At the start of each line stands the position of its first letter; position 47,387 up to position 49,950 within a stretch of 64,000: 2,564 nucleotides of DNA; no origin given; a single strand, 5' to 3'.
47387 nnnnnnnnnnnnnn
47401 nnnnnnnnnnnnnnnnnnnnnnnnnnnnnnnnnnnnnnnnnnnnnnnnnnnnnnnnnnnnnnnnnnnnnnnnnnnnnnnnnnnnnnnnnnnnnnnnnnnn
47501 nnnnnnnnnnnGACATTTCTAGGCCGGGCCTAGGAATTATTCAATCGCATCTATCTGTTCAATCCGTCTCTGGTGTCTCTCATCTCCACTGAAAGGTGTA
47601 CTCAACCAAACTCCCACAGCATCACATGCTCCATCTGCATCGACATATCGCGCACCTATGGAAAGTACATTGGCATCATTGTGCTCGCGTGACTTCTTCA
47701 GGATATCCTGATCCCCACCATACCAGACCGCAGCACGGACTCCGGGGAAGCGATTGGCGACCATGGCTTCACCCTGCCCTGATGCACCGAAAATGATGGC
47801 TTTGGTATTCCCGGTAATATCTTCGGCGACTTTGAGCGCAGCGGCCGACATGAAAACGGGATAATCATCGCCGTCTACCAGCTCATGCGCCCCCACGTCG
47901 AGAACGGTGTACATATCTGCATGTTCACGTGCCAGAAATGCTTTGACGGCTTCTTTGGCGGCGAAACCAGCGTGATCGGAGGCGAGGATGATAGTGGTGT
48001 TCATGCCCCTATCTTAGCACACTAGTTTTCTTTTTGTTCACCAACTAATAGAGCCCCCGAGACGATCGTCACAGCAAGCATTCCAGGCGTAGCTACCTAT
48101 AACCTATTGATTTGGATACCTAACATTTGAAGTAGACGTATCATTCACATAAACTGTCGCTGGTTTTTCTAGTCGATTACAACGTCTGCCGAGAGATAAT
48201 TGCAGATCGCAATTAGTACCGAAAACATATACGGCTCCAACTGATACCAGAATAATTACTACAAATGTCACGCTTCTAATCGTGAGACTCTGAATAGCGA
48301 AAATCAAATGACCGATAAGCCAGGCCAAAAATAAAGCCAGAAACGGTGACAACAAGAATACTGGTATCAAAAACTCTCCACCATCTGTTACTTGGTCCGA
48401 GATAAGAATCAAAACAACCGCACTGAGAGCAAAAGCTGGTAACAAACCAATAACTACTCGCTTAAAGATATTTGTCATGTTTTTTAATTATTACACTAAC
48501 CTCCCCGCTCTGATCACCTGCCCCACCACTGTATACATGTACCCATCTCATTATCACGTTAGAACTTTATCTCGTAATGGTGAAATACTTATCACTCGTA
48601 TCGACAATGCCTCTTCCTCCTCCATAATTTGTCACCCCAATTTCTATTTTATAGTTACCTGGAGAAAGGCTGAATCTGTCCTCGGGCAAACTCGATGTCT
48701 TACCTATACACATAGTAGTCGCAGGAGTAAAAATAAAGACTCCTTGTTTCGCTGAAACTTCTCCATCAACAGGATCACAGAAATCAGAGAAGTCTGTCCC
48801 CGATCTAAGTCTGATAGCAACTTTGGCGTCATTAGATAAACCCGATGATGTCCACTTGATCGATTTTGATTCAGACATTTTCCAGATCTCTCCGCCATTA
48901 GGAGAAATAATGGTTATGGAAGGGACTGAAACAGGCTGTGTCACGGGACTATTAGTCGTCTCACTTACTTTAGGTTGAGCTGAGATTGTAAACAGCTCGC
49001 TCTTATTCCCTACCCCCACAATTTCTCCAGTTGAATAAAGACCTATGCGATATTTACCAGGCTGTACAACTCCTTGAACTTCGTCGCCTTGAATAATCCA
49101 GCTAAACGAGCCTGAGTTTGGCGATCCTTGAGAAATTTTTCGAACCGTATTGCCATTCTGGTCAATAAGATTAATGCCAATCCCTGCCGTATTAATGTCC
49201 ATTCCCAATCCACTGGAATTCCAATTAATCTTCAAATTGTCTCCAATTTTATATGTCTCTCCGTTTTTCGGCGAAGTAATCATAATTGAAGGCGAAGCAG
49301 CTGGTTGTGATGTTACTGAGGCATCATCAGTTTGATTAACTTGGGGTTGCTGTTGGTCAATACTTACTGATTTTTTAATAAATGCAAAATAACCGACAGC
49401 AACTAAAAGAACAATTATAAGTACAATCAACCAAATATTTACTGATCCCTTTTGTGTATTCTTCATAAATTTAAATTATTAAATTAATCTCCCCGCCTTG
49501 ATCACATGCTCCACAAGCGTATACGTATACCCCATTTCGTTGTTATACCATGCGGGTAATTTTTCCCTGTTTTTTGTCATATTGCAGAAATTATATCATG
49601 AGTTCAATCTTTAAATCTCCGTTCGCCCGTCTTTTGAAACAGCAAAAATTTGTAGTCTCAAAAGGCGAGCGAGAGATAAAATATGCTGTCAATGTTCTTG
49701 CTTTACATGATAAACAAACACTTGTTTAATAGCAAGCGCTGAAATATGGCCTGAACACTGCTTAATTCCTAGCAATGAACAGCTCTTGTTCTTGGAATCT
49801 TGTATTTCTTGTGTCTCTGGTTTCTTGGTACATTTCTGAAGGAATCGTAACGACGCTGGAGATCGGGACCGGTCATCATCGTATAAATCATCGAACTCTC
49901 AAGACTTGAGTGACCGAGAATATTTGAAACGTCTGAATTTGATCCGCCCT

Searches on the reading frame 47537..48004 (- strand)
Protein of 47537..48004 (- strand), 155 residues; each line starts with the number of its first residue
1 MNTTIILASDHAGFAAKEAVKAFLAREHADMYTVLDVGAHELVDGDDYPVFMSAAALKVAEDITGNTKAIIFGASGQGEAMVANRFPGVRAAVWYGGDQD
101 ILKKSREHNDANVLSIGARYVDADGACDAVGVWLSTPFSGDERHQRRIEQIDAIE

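Call 12: search_protein_families(library=pfam, proteins=[window:47537-48004:-], max_evalue=0.01)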
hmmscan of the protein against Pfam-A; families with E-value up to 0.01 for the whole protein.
window:47537-48004:- (155 aa): 1 family
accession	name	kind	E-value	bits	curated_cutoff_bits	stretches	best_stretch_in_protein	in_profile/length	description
PF02502.23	LacAB_rpiB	-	2.8e-35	121.7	24.7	1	5-151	1-138/138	Ribose/Galactose Isomerase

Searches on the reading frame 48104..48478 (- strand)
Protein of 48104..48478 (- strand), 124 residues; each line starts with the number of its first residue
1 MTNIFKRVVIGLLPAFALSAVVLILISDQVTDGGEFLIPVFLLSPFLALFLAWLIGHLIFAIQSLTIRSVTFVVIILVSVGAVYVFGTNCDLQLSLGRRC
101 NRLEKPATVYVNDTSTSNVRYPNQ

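Call 11: search_protein_families(library=pfam, proteins=[window:48104-48478:-], max_evalue=0.01)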
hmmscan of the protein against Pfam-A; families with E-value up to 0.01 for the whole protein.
window:48104-48478:- (124 aa): 0 families

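Call 21: find_homologous_proteins(query=window:48104-48478:-)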
Query window:48104-48478:- (124 aa): 3 proteins with E <= 0.001 among 194 candidates.
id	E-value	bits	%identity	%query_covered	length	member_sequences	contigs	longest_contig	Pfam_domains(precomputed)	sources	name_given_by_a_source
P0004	3.6e-72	258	100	100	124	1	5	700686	-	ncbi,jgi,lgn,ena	jgi:hypothetical protein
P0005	4.0e-49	183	70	100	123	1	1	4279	-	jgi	jgi:hypothetical protein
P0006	1.2e-46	176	68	100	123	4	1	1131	-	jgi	-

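Call 22: find_encoding_contigs(protein=P0005, flank=10000)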
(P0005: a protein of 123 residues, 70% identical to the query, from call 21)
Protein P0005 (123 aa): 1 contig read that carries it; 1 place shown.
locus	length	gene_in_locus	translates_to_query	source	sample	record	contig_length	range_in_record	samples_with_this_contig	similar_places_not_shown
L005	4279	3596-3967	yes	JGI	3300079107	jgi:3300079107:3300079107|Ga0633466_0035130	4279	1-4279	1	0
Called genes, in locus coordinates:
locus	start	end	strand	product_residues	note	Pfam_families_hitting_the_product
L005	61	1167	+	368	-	PF12850:Metallophos_2 (faint), PF00149:Metallophos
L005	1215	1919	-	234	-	PF00535:Glycos_transf_2, PF13506:Glyco_transf_21, PF13641:Glyco_tranf_2_3, PF13632:Glyco_trans_2_3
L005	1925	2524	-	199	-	PF09335:VTT_dom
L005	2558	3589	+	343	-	PF00044:Gp_dh_N, PF02800:Gp_dh_C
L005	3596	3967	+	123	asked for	-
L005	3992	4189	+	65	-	-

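Call 23: find_encoding_contigs(protein=P0006, flank=10000)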
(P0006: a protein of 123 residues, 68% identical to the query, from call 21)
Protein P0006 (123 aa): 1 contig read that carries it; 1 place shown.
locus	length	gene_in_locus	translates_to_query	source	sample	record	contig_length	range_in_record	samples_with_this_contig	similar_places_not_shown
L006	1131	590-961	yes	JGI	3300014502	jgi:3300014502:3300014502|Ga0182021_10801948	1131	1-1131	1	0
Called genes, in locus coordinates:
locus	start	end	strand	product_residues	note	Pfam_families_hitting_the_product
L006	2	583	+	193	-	?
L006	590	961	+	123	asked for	-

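Call 31: find_related_loci(query=L005:2558-3586:+, collection=genome_contigs, flank=10000)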
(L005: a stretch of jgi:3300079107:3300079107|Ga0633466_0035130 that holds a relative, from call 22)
Query L005:2558-3586:+ (343 aa) in genome_contigs; peptide patterns used: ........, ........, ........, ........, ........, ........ (x = any residue, [..] = any of these).
600 stretches matched a pattern (row limit reached: there are more); 584 encode a relative of the query (tblastn E <= 1e-3); the best 80 are kept; 80 distinct loci.
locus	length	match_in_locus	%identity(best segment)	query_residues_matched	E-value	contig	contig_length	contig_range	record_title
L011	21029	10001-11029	82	1-343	0e+0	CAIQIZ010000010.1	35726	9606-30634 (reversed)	uncultured bacterium isolate AM-2014_bin-3837 genome assembly, contig: bin-3837:10/31, whole genome shotgun sequence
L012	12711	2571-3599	82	1-343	0e+0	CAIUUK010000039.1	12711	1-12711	uncultured bacterium isolate VK3_bin-1048 genome assembly, contig: bin-1048:39/69, whole genome shotgun sequence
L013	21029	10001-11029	78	1-343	0e+0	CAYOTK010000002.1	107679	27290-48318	MAG TPA_asm: uncultured Candidatus Saccharibacteria bacterium isolate SRP278252_co2_142 genome assembly, contig: NODE_24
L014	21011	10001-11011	79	4-340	0e+0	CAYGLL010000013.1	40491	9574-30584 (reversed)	MAG TPA_asm: uncultured Candidatus Saccharibacteria bacterium isolate ERP113451_co5_314 genome assembly, contig: NODE_43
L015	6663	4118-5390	77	1-343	6e-176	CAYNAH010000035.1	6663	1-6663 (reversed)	MAG TPA_asm: uncultured Candidatus Saccharibacteria bacterium isolate SRP342105_co1_464 genome assembly, contig: NODE_16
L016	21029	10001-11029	76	1-343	3e-174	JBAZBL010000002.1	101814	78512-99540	MAG: Candidatus Paceibacterota bacterium isolate SO_2017_GW1_111 NODE_1353_length_101814_cov_1.497045_OW334_2017, whole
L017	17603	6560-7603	74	1-343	2e-173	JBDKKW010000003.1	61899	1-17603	MAG: Candidatus Parcubacteria bacterium isolate hopbrook_2019_sw_WHONDRS-S19S_0012_A_bin.19 scaffold_0000012, whole geno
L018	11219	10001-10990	76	1-343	7e-172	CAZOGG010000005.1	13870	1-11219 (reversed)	MAG TPA_asm: uncultured Candidatus Saccharibacteria bacterium isolate SRP286056_co3_452 genome assembly, contig: NODE_47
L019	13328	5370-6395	72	2-343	4e-166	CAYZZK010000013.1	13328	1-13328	MAG TPA_asm: uncultured Candidatus Saccharibacteria bacterium isolate SRP193066_co2_443 genome assembly, contig: NODE_24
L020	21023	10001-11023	70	1-341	2e-164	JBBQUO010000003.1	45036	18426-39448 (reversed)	MAG: Candidatus Paceibacteria bacterium isolate Co_metawrap_1931 Cmw_1931_k141_10418798_length_45036_cov_9.2924, whole g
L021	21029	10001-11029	68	1-343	7e-161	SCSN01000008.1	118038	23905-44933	MAG: Patescibacteria group bacterium isolate FW215_bin.14 FW215_bin.14-53749, whole genome shotgun sequence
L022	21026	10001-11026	70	1-343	1e-159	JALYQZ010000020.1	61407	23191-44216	MAG: bacterium isolate MDV bin76 SD1454-56_k127_2150272, whole genome shotgun sequence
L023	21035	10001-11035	69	1-343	7e-159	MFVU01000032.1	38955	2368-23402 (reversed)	MAG: Candidatus Nomurabacteria bacterium RIFCSPLOWO2_12_FULL_44_11 rifcsplowo2_12_scaffold_6646, whole genome shotgun se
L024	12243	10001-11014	70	2-343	2e-158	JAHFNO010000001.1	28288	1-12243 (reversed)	MAG: Candidatus Nomurabacteria bacterium isolate nzgw482 NODE_2213_length_28289_cov_6.010402, whole genome shotgun seque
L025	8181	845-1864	70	1-343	5e-158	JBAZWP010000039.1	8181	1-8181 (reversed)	MAG: Candidatus Paceibacterota bacterium isolate SO_2017_GW1_35 NODE_32882_length_8181_cov_0.902409_OW334_2017, whole ge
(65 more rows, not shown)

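Call 38: find_homologous_proteins(query=L011:10001-11029:+, max_evalue=1e-60)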
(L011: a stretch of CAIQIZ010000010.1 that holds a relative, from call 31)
Query L011:10001-11029:+ (343 aa): 8000 proteins with E <= 1e-60 among 8000 candidates; the best 120 are listed.
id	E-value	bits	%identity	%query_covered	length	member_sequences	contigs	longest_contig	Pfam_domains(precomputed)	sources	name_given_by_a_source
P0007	3.0e-219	745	100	100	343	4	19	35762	PF02800.26,PF00044.31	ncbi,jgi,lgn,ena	-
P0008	9.2e-197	671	88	100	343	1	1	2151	PF02800.26,PF00044.31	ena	-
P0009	4.9e-194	662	87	100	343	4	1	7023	PF02800.26,PF00044.31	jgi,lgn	jgi:glyceraldehyde 3-phosphate dehydrogenase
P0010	5.9e-194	662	87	100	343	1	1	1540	PF02800.26,PF00044.31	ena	-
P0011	2.5e-193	659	86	100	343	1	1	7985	PF02800.26,PF00044.31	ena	-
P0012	6.8e-193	658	87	100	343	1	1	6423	PF02800.26,PF00044.31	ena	-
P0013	2.1e-192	656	86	100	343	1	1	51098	PF02800.26,PF00044.31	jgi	jgi:glyceraldehyde 3-phosphate dehydrogenase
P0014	1.5e-191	654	86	100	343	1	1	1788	PF02800.26,PF00044.31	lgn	-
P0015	2.0e-191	653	84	100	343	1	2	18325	PF02800.26,PF00044.31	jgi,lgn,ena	jgi:glyceraldehyde 3-phosphate dehydrogenase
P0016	6.8e-191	651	86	100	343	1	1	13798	PF02800.26,PF00044.31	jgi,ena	-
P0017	1.2e-190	651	85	100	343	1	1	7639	PF02800.26,PF00044.31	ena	-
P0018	1.8e-190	650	85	100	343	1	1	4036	PF02800.26,PF00044.31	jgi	jgi:glyceraldehyde 3-phosphate dehydrogenase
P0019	3.0e-190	649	84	100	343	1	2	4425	PF02800.26,PF00044.31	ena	-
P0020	3.4e-190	649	86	100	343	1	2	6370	PF02800.26,PF00044.31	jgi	jgi:glyceraldehyde 3-phosphate dehydrogenase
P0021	1.0e-189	648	85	100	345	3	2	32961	PF02800.26,PF00044.31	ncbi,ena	-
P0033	1.8e-188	644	85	100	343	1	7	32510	PF02800.26,PF00044.31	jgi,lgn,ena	jgi:glyceraldehyde 3-phosphate dehydrogenase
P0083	1.6e-184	631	83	100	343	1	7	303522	PF02800.26,PF00044.31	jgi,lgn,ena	-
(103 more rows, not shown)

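Call 45: find_encoding_contigs(protein=P0007, flank=8000, max_places=10)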
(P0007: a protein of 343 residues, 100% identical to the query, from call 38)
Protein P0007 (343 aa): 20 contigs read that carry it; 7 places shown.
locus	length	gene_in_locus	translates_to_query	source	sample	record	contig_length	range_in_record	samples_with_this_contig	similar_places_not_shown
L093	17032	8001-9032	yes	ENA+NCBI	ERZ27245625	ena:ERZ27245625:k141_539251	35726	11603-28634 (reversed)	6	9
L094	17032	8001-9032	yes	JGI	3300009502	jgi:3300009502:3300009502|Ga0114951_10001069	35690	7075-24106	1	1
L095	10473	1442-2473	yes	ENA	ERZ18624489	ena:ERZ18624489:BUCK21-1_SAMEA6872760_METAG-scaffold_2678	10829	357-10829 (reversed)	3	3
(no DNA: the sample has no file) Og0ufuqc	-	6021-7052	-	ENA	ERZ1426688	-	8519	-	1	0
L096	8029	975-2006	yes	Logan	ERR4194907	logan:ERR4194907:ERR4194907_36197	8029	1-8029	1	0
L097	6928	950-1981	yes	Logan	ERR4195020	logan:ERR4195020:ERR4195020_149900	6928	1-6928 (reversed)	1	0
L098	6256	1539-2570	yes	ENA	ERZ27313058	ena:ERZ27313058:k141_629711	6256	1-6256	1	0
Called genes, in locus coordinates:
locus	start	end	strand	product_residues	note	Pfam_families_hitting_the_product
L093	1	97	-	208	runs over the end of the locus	PF21176:RecR_HhH (weak), PF13662:Toprim_4 (weak), PF21175:RecR_C (weak)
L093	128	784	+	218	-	PF00657:Lipase_GDSL, PF13472:Lipase_GDSL_2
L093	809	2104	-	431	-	PF00772:DnaB, PF13481:AAA_25, PF03796:DnaB_C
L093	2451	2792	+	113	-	-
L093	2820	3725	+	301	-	-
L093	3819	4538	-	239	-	PF00535:Glycos_transf_2, PF13506:Glyco_transf_21, PF13641:Glyco_tranf_2_3, PF13632:Glyco_trans_2_3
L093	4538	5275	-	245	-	PF00535:Glycos_transf_2, PF10111:Glyco_tranf_2_2, PF13641:Glyco_tranf_2_3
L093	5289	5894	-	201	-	PF09335:VTT_dom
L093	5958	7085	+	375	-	PF01180:DHO_dh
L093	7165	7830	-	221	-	-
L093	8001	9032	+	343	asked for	PF00044:Gp_dh_N, PF02800:Gp_dh_C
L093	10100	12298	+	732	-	PF08334:T2SSG (weak), PF18884:TSP3_bac (weak)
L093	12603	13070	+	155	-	PF02502:LacAB_rpiB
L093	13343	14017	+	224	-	PF00834:Ribul_P_3_epim, PF00977:His_biosynth (faint), PF01729:QRPTase_C (weak)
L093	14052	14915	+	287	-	PF13292:DXP_synthase_N, PF00456:Transketolase_N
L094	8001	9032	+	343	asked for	PF00044:Gp_dh_N, PF02800:Gp_dh_C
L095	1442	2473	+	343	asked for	PF00044:Gp_dh_N, PF02800:Gp_dh_C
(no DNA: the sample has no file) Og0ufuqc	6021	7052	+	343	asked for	PF00044:Gp_dh_N, PF02800:Gp_dh_C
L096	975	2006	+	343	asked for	PF00044:Gp_dh_N, PF02800:Gp_dh_C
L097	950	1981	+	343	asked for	PF00044:Gp_dh_N, PF02800:Gp_dh_C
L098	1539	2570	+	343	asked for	PF00044:Gp_dh_N, PF02800:Gp_dh_C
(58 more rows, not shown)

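Call 83: find_encoding_contigs(protein=P0033, flank=6000, max_places=8)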
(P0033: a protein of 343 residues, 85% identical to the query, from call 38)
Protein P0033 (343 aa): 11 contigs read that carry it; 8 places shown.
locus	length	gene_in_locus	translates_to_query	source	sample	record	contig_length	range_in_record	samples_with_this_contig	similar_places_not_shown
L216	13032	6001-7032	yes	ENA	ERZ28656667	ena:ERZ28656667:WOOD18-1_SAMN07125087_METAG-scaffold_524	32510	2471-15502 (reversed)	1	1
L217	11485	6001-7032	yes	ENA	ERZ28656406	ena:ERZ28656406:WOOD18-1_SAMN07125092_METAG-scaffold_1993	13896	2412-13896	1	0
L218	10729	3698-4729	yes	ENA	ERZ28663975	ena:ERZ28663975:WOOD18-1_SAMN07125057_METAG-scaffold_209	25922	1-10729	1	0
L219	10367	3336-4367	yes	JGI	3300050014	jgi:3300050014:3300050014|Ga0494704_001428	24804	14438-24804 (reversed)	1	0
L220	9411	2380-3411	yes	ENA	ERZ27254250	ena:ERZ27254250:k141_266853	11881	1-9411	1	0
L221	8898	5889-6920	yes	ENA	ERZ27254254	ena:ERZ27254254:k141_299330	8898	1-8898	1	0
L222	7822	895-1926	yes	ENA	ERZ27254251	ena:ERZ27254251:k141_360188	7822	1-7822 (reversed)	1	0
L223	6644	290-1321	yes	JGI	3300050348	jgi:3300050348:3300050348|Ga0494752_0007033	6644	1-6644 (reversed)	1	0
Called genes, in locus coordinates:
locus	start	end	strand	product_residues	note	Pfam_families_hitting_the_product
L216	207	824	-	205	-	-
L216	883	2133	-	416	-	PF13506:Glyco_transf_21, PF03142:Chitin_synth_2 (faint), PF00535:Glycos_transf_2, PF10111:Glyco_tranf_2_2, PF13641:Glyco_tranf_2_3, PF13632:Glyco_trans_2_3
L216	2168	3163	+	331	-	PF00768:Peptidase_S11, PF02113:Peptidase_S13 (faint), PF13354:Beta-lactamase2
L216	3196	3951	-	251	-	PF03332:PMM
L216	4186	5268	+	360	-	PF01180:DHO_dh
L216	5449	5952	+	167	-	-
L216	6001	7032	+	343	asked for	PF00044:Gp_dh_N, PF02800:Gp_dh_C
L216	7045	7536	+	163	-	-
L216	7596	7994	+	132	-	PF02452:PemK_toxin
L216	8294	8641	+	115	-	-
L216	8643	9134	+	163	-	PF02502:LacAB_rpiB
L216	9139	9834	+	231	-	PF00834:Ribul_P_3_epim, PF00977:His_biosynth (weak)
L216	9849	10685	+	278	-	PF13292:DXP_synthase_N, PF00456:Transketolase_N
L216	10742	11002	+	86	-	-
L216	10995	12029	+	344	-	PF02779:Transket_pyr, PF02780:Transketolase_C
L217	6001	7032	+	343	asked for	PF00044:Gp_dh_N, PF02800:Gp_dh_C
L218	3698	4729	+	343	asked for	PF00044:Gp_dh_N, PF02800:Gp_dh_C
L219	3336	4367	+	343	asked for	PF00044:Gp_dh_N, PF02800:Gp_dh_C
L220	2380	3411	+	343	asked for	PF00044:Gp_dh_N, PF02800:Gp_dh_C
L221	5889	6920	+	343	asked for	PF00044:Gp_dh_N, PF02800:Gp_dh_C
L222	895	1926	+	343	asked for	PF00044:Gp_dh_N, PF02800:Gp_dh_C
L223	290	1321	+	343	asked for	PF00044:Gp_dh_N, PF02800:Gp_dh_C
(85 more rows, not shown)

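Call 84: find_encoding_contigs(protein=P0083, flank=6000, max_places=8)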
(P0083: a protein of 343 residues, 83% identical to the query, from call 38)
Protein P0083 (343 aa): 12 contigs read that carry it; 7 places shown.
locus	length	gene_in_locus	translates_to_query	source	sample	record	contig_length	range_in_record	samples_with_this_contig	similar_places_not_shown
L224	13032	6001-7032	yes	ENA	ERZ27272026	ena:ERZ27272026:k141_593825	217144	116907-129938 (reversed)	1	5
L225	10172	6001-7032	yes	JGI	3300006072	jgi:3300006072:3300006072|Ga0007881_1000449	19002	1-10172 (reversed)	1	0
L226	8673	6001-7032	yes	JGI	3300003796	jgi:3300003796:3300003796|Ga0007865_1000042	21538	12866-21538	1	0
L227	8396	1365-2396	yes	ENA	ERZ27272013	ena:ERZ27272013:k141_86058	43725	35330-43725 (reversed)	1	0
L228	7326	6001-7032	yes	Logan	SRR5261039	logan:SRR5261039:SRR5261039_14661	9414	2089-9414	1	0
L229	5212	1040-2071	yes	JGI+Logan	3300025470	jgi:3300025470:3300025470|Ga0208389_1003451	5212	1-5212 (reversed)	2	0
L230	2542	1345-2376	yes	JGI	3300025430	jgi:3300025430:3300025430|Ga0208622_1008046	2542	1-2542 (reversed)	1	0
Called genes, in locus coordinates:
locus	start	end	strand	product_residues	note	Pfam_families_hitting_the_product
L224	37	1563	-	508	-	PF25919:BSH_CusB (faint), PF25973:BSH_CzcB (faint), PF25917:BSH_RND (weak)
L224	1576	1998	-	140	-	PF01047:MarR, PF12802:MarR_2 (weak)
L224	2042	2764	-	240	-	PF00535:Glycos_transf_2, PF10111:Glyco_tranf_2_2, PF13506:Glyco_transf_21 (weak), PF13641:Glyco_tranf_2_3, PF13632:Glyco_trans_2_3 (weak)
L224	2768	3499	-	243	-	PF00535:Glycos_transf_2, PF10111:Glyco_tranf_2_2, PF13641:Glyco_tranf_2_3, PF13632:Glyco_trans_2_3 (weak)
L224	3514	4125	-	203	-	PF09335:VTT_dom (weak)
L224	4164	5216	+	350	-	PF01180:DHO_dh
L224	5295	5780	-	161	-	-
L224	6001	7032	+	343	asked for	PF00044:Gp_dh_N, PF02800:Gp_dh_C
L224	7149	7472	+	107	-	-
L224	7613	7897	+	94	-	-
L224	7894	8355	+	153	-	PF02502:LacAB_rpiB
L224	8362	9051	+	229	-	PF00834:Ribul_P_3_epim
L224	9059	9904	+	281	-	PF13292:DXP_synthase_N (weak), PF00456:Transketolase_N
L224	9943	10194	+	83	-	-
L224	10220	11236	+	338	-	PF02779:Transket_pyr, PF22613:Transketolase_C_1 (weak), PF02780:Transketolase_C, PF17147:PFOR_II (weak)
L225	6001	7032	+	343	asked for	PF00044:Gp_dh_N, PF02800:Gp_dh_C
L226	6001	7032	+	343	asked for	PF00044:Gp_dh_N, PF02800:Gp_dh_C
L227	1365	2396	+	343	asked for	PF00044:Gp_dh_N, PF02800:Gp_dh_C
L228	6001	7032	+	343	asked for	PF00044:Gp_dh_N, PF02800:Gp_dh_C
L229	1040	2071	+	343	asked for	PF00044:Gp_dh_N, PF02800:Gp_dh_C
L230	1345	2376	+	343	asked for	PF00044:Gp_dh_N, PF02800:Gp_dh_C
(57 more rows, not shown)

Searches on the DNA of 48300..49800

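Call 68: search_rna_families(source=window, start=48300, end=49800, threshold=evalue, max_evalue=1)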
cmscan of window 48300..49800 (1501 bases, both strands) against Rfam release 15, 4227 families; matches with E-value up to 1: 4.
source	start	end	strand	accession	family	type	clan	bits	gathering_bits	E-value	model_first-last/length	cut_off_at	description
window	49622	49675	+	RF03973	mir-5615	Gene; miRNA;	-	26.8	82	0.012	1-61/61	no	mir-5615 microRNA precursor family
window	49618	49673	-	RF03973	mir-5615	Gene; miRNA;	-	26.2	82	0.016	1-61/61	no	mir-5615 microRNA precursor family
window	49623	49672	+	RF04147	MIR6224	Gene; miRNA;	-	18.8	171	0.75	1-176/176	no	MIR6224 microRNA precursor family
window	48728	48749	+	RF00180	REN-SRE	Cis-reg;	-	16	41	0.75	1-37/37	no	Renin stability regulatory element (REN-SRE)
